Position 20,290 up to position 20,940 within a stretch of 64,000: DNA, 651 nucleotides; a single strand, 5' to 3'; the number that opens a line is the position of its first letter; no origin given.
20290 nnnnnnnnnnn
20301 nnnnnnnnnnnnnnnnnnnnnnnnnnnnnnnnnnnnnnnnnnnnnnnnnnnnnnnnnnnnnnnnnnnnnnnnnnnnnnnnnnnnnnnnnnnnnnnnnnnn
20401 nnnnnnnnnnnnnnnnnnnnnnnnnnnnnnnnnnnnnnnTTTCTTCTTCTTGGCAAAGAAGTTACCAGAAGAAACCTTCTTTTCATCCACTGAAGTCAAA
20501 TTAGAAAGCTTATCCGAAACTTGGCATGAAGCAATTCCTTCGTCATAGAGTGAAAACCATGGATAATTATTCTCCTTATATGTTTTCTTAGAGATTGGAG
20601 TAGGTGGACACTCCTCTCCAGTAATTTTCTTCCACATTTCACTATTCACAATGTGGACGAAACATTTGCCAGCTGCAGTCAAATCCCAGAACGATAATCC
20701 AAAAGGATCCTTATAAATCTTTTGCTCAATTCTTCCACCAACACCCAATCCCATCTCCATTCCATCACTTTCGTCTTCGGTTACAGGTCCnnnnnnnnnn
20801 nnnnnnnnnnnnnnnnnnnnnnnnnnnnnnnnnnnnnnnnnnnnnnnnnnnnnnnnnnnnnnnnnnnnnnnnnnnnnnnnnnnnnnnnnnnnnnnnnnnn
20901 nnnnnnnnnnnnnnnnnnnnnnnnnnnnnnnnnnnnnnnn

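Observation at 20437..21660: Ubiquitin domain with intact LRLRGGG tail embedded in the middle of a 407-aa protein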

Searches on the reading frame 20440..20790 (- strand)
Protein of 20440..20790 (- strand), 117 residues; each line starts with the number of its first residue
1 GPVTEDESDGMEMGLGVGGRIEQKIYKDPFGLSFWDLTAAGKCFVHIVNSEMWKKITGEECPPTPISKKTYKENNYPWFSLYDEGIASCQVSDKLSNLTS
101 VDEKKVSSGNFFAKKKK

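Call 44: find_homologous_proteins(query=window:20440-20790:-)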
Query seq(117 aa) (117 aa): 6 proteins with E <= 0.001 among 11 candidates.
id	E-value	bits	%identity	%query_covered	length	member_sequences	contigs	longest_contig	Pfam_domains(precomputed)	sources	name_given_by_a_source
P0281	5.0e-21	93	48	78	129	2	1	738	-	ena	-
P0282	4.8e-20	90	49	71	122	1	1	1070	-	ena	-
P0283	2.6e-19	87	48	69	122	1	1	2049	-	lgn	-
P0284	1.1e-17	82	44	82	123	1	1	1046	-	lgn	-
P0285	1.6e-15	75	45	71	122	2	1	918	-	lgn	-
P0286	3.8e-11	61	49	57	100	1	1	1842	-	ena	-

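Call 62: find_homologous_proteins(query=A3)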
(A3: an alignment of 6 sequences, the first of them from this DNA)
Query A3 (6 sequences) (105 aa, profile of the alignment): 108 proteins with E <= 0.001 among 626 candidates.
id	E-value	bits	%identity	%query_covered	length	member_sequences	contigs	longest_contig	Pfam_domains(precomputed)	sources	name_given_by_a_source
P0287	8.0e-39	150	57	90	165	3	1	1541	-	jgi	-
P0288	3.5e-36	141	54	90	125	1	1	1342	-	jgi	-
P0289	3.5e-35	138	49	85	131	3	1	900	-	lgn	-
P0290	5.9e-35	137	45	88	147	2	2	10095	-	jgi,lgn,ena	-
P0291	6.9e-35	137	49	92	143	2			-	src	-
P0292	5.7e-34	134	48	90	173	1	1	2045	-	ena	-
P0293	7.1e-34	134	46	87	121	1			-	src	-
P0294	1.2e-33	133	54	87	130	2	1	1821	-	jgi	jgi:hypothetical protein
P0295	1.6e-33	133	51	90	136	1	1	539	-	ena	-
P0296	1.7e-33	133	45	87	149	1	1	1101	-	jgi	-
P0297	1.7e-33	133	53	87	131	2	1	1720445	-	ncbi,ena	-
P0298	2.8e-33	132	46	87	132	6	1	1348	-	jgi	-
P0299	3.0e-33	132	48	90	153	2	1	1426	-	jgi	jgi:hypothetical protein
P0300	3.0e-33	132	48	90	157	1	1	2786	-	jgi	jgi:hypothetical protein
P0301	8.4e-33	130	49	97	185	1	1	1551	-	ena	-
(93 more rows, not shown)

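Call 63: find_encoding_contigs(protein=P0297, flank=2500, max_places=2)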
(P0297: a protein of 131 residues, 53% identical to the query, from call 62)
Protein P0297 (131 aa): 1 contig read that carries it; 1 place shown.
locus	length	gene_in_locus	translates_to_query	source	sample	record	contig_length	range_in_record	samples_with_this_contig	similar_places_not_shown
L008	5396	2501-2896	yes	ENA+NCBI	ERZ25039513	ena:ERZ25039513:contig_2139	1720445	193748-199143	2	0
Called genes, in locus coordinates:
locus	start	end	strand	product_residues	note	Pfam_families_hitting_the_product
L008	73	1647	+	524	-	PF07690:MFS_1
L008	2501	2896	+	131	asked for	-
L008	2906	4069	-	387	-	PF13439:Glyco_transf_4, PF13579:Glyco_trans_4_4, PF00534:Glycos_transf_1, PF13692:Glyco_trans_1_4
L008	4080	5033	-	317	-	PF00535:Glycos_transf_2, PF13641:Glyco_tranf_2_3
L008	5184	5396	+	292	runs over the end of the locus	PF20155:TMP_3 (faint)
